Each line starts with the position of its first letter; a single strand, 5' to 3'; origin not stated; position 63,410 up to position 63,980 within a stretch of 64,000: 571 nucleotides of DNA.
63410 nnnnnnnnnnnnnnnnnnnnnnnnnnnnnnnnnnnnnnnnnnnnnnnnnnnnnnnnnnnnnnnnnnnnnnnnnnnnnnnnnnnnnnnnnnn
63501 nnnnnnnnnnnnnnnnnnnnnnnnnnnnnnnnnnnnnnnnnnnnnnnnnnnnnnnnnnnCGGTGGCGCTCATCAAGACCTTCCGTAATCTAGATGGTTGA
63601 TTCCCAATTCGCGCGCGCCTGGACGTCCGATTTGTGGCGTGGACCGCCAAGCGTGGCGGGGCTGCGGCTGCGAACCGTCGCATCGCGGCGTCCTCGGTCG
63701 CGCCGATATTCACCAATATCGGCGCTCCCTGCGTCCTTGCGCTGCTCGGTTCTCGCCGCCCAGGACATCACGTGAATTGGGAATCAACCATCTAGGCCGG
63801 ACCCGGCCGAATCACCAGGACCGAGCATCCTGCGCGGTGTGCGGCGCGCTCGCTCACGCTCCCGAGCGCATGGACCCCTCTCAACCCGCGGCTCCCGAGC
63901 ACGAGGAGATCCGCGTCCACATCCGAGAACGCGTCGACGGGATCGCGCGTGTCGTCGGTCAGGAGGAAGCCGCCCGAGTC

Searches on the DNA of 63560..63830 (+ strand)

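Call 13: search_dna_similar(query=window:63588-63796:+, collection=plasmids, mode=distant, max_rows=40)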
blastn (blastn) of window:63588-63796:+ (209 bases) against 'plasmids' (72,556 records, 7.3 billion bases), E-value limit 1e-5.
No match.

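Call 14: search_dna_similar(query=window:63588-63796:+, collection=phages, mode=distant, max_rows=20)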
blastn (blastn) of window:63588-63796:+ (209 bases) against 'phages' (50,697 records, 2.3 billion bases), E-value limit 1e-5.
No match.

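Call 21: search_rna_families(source=window, start=63560, end=63830, threshold=evalue, max_evalue=10, show_alignments=3)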
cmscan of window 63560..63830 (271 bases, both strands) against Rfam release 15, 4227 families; matches with E-value up to 10: 3.
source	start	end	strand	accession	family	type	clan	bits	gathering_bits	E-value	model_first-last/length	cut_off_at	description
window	63625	63723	+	RF03499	mir-702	Gene; miRNA;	-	14.8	70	8.1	1-103/103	no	mir-702 microRNA precursor family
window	63688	63723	+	RF01695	C4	Gene; antisense;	CL00128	13.7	45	5.3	23-58/87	no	C4 antisense RNA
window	63560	63579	-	RF01136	sR28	Gene; snRNA; snoRNA; CD-box;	-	9.8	39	3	1-20/55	3'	Small nucleolar RNA sR28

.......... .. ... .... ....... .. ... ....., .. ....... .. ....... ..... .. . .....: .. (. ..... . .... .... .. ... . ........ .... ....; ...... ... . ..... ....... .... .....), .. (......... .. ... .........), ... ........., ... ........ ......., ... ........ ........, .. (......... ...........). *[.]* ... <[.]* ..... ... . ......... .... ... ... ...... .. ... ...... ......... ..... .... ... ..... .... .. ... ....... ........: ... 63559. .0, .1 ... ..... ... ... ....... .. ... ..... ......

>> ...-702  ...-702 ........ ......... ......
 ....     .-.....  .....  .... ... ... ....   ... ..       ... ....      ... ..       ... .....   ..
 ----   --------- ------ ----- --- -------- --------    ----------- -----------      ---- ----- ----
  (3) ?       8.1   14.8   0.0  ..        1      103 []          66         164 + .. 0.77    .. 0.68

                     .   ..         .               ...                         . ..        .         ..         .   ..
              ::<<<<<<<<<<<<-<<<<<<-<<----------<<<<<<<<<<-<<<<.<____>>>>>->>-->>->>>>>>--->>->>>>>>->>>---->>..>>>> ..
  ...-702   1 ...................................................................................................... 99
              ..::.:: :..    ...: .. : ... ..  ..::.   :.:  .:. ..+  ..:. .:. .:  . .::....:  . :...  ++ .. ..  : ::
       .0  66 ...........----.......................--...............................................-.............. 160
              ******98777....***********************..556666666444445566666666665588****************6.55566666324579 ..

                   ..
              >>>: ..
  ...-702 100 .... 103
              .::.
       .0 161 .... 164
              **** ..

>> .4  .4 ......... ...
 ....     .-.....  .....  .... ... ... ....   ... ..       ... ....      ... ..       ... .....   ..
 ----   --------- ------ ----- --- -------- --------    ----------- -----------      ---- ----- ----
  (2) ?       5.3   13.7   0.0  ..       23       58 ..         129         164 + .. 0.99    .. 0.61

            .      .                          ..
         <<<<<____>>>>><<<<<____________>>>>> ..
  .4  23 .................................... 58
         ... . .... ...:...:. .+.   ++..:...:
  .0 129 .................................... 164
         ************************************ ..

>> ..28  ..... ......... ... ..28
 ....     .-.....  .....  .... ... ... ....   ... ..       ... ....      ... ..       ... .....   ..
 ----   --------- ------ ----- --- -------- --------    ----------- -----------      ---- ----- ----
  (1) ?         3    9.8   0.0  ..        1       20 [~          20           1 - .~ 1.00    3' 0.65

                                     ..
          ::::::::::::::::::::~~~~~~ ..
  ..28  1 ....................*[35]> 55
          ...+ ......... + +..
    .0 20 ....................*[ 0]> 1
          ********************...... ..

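Call 45: build_rna_model(alignment_id=A3, structure=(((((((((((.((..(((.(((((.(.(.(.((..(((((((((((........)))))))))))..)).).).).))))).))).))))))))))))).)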
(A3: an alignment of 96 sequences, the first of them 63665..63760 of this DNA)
Model R1 built from alignment A3 (96 sequences, 101 columns); structure: as given.
model positions 97; base pairs 37; branch points 0; effective number of sequences 1.47; information 0.59 bits per position. Calibrated on 0.2 Mb of random sequence (short: E-values are rough).
structure used (alignment columns):
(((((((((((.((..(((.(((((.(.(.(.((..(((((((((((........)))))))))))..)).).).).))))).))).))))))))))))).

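Call 46: search_with_rna_model(model_id=R1, source=window, filters=off, max_evalue=10, show_alignments=4)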
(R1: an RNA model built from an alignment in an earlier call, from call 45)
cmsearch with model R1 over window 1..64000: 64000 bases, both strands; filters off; matches with E-value up to 10: 166.
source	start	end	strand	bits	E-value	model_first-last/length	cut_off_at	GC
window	63665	63759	+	98.3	1.5e-22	1-97/97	no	0.68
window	56870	56967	+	29.1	6.1e-05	1-97/97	no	0.67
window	63664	63758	-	23.2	0.0018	1-97/97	no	0.68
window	57542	57609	+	21.2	0.0061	1-97/97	no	0.78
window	54016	54063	-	16.5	0.093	1-97/97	no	0.81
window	25580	25650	-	15.1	0.22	1-97/97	no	0.66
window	38149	38228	-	15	0.23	1-97/97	no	0.74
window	10468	10531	-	14.8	0.26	1-97/97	no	0.66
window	58121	58190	-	14.6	0.29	1-97/97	no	0.71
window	61785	61859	+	14.4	0.32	1-97/97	no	0.76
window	32988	33087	-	14.3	0.35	1-97/97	no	0.73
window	56576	56674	+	14.3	0.35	1-97/97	no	0.75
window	39064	39091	-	14.2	0.36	1-97/97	no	0.79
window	62477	62535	-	14.1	0.38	1-97/97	no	0.75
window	27624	27705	+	14.1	0.4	1-97/97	no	0.62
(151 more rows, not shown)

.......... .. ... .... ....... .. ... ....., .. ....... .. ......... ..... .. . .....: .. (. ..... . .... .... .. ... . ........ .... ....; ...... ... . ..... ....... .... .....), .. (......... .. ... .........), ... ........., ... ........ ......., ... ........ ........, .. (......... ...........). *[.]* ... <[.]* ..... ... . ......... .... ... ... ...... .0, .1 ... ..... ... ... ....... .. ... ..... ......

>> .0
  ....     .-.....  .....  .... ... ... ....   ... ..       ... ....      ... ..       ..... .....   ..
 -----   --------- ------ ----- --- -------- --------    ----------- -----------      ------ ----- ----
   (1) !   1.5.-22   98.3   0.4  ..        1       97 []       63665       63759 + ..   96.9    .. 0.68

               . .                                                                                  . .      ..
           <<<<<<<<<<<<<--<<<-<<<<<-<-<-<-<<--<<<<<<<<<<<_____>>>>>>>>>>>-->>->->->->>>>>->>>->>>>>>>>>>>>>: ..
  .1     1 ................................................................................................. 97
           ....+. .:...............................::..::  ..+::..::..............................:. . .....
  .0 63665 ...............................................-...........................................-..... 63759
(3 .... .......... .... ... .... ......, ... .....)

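Call 47: search_with_rna_model(model_id=R1, sources=[L001, L002, L003, L004, L005, L006, L007, L008, L009, L010, L011, L012, L013, L014, L015, L016, L017, L018, L019, L020, L021, L022, L023, L024, L025, L026, L027, L028, L029, L030, L031, L032, L033, L034, L035, L036, L037, L038, L039, L040, L041, L042, L043, L044, L045, L046, L047, L048, L049, L050, L051, L052, L053, L054, L055, L056, L057, L058, L059, L060, L061, L062, L063, L064, L065, L066, L067, L068, L069, L070, L071, L072, L073, L074, L075, L076, L077, L078, L079, L080, L081, L082, L083, L084, L085, L086, L087, L088, L089, L090, L091, L092, L093, L094, L095, L096, L097, L098, L099, L100], max_evalue=0.001)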
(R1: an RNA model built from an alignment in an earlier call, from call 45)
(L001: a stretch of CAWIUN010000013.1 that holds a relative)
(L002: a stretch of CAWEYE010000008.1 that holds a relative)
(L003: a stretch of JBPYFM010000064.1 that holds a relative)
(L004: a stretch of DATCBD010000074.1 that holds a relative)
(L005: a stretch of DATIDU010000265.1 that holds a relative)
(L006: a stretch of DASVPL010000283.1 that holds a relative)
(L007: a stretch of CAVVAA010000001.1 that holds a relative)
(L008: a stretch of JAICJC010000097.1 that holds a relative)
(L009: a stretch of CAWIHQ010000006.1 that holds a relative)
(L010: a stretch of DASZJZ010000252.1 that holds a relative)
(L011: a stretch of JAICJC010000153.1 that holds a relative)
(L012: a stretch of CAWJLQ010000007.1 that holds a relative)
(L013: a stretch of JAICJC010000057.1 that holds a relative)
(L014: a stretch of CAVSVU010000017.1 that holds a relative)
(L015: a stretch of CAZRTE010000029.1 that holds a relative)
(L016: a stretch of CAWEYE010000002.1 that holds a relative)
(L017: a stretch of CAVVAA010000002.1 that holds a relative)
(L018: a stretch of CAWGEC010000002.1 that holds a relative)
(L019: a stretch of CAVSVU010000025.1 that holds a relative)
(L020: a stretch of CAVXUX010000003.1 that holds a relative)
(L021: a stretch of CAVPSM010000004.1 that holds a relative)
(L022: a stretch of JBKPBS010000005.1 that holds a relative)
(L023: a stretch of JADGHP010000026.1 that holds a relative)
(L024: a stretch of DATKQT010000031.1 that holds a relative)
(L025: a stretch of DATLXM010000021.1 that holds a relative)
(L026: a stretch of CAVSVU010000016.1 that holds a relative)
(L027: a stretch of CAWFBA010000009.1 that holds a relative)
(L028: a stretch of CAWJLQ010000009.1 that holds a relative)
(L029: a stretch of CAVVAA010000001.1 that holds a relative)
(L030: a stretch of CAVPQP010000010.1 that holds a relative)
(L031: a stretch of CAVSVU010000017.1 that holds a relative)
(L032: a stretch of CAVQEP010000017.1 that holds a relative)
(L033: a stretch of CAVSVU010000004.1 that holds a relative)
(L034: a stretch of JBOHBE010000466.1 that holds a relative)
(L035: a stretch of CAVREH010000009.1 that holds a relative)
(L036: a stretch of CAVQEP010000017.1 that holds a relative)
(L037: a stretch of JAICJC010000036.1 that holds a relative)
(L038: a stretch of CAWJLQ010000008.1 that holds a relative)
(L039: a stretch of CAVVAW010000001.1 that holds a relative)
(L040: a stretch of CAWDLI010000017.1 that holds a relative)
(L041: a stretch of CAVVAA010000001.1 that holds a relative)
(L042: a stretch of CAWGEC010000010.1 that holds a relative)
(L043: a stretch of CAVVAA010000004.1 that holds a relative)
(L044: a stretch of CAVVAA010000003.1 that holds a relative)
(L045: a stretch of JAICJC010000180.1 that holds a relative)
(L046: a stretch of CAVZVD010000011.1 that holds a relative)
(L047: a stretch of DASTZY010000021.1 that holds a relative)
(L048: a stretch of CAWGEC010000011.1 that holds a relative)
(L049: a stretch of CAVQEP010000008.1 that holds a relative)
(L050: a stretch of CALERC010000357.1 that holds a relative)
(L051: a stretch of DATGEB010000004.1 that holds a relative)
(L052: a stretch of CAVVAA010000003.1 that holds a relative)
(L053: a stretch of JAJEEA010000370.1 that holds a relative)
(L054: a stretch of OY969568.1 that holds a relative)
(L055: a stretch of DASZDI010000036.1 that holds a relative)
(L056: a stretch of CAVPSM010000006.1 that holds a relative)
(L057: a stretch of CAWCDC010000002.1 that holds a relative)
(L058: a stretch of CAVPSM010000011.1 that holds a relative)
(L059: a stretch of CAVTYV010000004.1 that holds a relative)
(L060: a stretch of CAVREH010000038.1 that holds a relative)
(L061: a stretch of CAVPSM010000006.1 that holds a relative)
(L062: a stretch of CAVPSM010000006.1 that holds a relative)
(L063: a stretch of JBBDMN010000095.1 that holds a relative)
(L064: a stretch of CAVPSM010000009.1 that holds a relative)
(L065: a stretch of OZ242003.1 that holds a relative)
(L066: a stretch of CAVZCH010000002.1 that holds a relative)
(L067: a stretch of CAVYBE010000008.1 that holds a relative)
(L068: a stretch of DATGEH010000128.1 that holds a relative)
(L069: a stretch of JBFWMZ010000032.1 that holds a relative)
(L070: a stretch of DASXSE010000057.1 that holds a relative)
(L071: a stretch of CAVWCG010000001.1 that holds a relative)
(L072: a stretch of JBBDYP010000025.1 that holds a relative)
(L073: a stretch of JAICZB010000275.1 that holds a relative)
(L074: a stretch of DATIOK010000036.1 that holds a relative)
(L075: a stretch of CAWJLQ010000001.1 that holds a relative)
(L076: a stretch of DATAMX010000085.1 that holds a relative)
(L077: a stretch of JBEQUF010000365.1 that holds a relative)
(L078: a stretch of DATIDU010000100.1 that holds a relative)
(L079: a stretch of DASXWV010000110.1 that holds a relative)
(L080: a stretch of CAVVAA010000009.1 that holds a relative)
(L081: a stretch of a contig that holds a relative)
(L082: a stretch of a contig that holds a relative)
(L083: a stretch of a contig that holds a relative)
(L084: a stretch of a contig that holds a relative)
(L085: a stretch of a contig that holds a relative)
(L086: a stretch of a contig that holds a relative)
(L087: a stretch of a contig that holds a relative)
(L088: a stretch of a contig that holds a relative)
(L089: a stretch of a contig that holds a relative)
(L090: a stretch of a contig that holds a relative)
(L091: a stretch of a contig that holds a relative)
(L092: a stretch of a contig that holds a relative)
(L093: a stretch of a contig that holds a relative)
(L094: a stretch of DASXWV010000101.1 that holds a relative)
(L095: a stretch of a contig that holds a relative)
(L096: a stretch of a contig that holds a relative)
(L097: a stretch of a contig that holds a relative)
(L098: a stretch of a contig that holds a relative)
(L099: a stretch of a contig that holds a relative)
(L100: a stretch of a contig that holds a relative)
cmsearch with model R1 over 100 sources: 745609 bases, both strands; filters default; matches with E-value up to 0.001: 105.
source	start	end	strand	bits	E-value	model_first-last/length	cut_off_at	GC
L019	3312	3409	-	107.6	7.2e-24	1-97/97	no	0.68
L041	3281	3378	-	107.2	9.3e-24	1-97/97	no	0.64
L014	3824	3920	+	106.1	1.8e-23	1-97/97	no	0.67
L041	2319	2417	-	105.8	2.1e-23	1-97/97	no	0.68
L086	2352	2447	-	105.4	2.6e-23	1-97/97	no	0.71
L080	347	445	+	105.4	2.7e-23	1-97/97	no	0.68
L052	583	680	-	104.9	3.6e-23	1-97/97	no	0.67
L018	682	779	+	104.3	5.1e-23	1-97/97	no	0.66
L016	984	1082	+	103.8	6.9e-23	1-97/97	no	0.68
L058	4482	4580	+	103.6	7.6e-23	1-97/97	no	0.65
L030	2838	2935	-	103.2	9.6e-23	1-97/97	no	0.71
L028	7723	7819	-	102.9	1.2e-22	1-97/97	no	0.68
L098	7773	7871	-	102.5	1.4e-22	1-97/97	no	0.67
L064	3883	3978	-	101.8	2.2e-22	1-97/97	no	0.69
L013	131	225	+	101.6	2.5e-22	1-97/97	no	0.72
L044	757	854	+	101.3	2.9e-22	1-97/97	no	0.65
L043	7280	7377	+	101.1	3.3e-22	1-97/97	no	0.67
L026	5231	5329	-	100.6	4.3e-22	1-97/97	no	0.64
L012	4281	4377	-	100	6.1e-22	1-97/97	no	0.69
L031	7137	7234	-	99.9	6.6e-22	1-97/97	no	0.67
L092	7236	7332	+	99.8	7e-22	1-97/97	no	0.69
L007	3956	4054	-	99.6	8e-22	1-97/97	no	0.68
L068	2356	2451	+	99.4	8.7e-22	1-97/97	no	0.7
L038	6037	6133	+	99.3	9.3e-22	1-97/97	no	0.68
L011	6031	6128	+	98.8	1.3e-21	1-97/97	no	0.66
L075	848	946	-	98.4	1.6e-21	1-97/97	no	0.67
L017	211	306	-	98.2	1.8e-21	1-97/97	no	0.71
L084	554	652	-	97.9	2.1e-21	1-97/97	no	0.68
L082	21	116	-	97.5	2.7e-21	1-97/97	no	0.69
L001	5654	5750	+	97.4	2.8e-21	1-97/97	no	0.71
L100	4182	4277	+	97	3.5e-21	1-97/97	no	0.72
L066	382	477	+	97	3.6e-21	1-97/97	no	0.69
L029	2152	2249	-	96.5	5e-21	1-97/97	no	0.67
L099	6515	6610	+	96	6.5e-21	1-97/97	no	0.7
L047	2274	2370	-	95.6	8.4e-21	1-97/97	no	0.65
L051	6231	6326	+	95.1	1.1e-20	1-97/97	no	0.68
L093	4477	4572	+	94.6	1.5e-20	1-97/97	no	0.7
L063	5361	5457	+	93.6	2.7e-20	1-97/97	no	0.69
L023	7887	7983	-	93.3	3.2e-20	1-97/97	no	0.65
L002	1441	1538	-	92.8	4.2e-20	1-97/97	no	0.68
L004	3955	4050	+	92.6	4.7e-20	1-97/97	no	0.67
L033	2789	2888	+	92.5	5e-20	1-97/97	no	0.63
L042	3234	3331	+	92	6.8e-20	1-97/97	no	0.62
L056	5241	5337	+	91.9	7.2e-20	1-97/97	no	0.72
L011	7469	7563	+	91.9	7.3e-20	1-97/97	no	0.68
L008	3684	3781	-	91.8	7.5e-20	1-97/97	no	0.7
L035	5570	5666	+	91.6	8.4e-20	1-97/97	no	0.69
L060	3707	3804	+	91.2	1.1e-19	1-97/97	no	0.66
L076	5136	5232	-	90.2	1.9e-19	1-97/97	no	0.75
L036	3600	3696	-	90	2.1e-19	1-97/97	no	0.66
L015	908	1003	-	89.6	2.9e-19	1-97/97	no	0.71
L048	7614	7710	+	89.5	2.9e-19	1-97/97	no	0.65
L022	3043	3140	+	89.2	3.4e-19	1-97/97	no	0.72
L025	2181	2277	-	88.7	4.7e-19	1-97/97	no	0.69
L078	4499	4597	-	88.6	4.9e-19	1-97/97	no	0.65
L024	6077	6172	-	87.8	7.9e-19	1-97/97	no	0.7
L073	1160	1255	+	87.1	1.2e-18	1-97/97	no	0.68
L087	1268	1366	+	87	1.2e-18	1-97/97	no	0.64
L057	4188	4284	-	86.8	1.4e-18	1-97/97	no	0.67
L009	7688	7784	+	86.3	1.9e-18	1-97/97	no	0.71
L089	1910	2006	+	86.2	2.1e-18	1-97/97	no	0.7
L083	5990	6087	+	85.1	3.8e-18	1-97/97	no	0.68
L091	2646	2742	+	84.5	5.5e-18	1-97/97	no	0.73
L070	5042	5138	-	84.4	5.9e-18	1-97/97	no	0.72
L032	1481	1577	-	84.1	6.8e-18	1-97/97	no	0.67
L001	926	1022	+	83.6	9.6e-18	1-97/97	no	0.68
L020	1421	1515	+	83.5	1e-17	1-97/97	no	0.71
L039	2604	2700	+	82.4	1.9e-17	1-97/97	no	0.7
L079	2193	2288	+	82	2.4e-17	1-97/97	no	0.73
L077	2499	2595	+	81.8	2.7e-17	1-97/97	no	0.71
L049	7652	7748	+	81.5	3.3e-17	1-97/97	no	0.65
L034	1868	1965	-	81.2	3.8e-17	1-97/97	no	0.64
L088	7040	7134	-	79.4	1.1e-16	1-97/97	no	0.73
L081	5387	5481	+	78.4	2e-16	1-97/97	no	0.76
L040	4249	4342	-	77.3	3.7e-16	1-97/97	no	0.71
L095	3061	3157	+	76.8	5e-16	1-97/97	no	0.72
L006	7405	7498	-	76.3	6.7e-16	1-97/97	no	0.69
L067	4453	4546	+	76.1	7.8e-16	1-97/97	no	0.7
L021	2784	2879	-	75.4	1.2e-15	1-97/97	no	0.69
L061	2176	2271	-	75.4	1.2e-15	1-97/97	no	0.69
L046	3150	3244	+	75.2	1.3e-15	1-97/97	no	0.74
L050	1205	1298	-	74.8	1.6e-15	1-97/97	no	0.7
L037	1752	1846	+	73.5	3.4e-15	1-97/97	no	0.67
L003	1901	1994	-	71.9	8.9e-15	1-97/97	no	0.69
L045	1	84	+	71.5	1.1e-14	13-97/97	5'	0.69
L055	2332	2418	-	71.1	1.4e-14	1-97/97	no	0.71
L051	228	324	+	68.8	5.4e-14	1-97/97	no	0.66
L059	805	901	+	67.7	1e-13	1-97/97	no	0.71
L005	2503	2596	-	66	2.8e-13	1-97/97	no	0.72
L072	1553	1646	+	65.3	4.4e-13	1-97/97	no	0.68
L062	2423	2515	+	64.2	8e-13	1-97/97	no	0.69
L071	2254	2348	-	63.4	1.3e-12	1-97/97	no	0.74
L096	5302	5397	+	63.3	1.4e-12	1-97/97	no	0.77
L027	5711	5803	+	62.3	2.5e-12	1-97/97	no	0.76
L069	3268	3383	-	61.5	3.9e-12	1-97/97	no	0.72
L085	6401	6497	+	60.9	5.5e-12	1-97/97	no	0.67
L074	171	265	+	53.9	3.4e-10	1-97/97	no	0.66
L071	3059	3174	-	51.4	1.5e-09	1-97/97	no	0.7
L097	7726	7816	-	50.9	2e-09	1-97/97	no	0.71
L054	4441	4535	+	49.2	5.4e-09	1-97/97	no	0.64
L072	38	134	+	47.2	1.7e-08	1-97/97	no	0.76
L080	3038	3128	-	44.2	9.7e-08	1-97/97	no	0.64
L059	4152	4255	+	42.7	2.4e-07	1-97/97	no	0.72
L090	5273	5398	-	40.5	8.6e-07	1-97/97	no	0.7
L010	7945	8000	+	29.3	0.00062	1-57/97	3'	0.77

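Call 58: search_with_rna_model(model_id=R1, sources=[L101, L102, L103, L104, L105, L110, L111, L112, L113, L114, L115], max_evalue=0.01)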
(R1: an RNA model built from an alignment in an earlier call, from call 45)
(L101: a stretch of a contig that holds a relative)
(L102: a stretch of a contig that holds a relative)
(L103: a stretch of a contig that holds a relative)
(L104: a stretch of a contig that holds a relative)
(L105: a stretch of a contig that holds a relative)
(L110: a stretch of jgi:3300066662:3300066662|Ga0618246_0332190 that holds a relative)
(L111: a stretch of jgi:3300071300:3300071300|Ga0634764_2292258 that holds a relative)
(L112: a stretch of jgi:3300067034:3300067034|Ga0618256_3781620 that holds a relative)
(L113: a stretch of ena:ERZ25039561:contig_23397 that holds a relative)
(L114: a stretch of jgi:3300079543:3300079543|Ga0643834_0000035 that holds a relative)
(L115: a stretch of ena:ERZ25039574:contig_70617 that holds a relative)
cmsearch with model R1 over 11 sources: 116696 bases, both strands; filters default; matches with E-value up to 0.01: 8.
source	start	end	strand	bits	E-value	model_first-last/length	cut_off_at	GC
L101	3860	3956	+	98.6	2.2e-22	1-97/97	no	0.68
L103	1667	1764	-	93.9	3.4e-21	1-97/97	no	0.67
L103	4322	4419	+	86.9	2.1e-19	1-97/97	no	0.66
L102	1385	1482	-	85.9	3.8e-19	1-97/97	no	0.7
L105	7878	7972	+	78.4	3.1e-17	1-97/97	no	0.74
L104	2012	2105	+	73.9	4.3e-16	1-97/97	no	0.68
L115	14586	14641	+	24.7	0.0014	1-97/97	no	0.75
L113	14579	14634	+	24.7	0.0014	1-97/97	no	0.75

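Call 66: search_rna_families(sources=[L001, L009, L015, L035, L051, L063, L073, L076, L089, L091, L093, L102, L003, L055, L066, L077, L012, L041], threshold=gathering)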
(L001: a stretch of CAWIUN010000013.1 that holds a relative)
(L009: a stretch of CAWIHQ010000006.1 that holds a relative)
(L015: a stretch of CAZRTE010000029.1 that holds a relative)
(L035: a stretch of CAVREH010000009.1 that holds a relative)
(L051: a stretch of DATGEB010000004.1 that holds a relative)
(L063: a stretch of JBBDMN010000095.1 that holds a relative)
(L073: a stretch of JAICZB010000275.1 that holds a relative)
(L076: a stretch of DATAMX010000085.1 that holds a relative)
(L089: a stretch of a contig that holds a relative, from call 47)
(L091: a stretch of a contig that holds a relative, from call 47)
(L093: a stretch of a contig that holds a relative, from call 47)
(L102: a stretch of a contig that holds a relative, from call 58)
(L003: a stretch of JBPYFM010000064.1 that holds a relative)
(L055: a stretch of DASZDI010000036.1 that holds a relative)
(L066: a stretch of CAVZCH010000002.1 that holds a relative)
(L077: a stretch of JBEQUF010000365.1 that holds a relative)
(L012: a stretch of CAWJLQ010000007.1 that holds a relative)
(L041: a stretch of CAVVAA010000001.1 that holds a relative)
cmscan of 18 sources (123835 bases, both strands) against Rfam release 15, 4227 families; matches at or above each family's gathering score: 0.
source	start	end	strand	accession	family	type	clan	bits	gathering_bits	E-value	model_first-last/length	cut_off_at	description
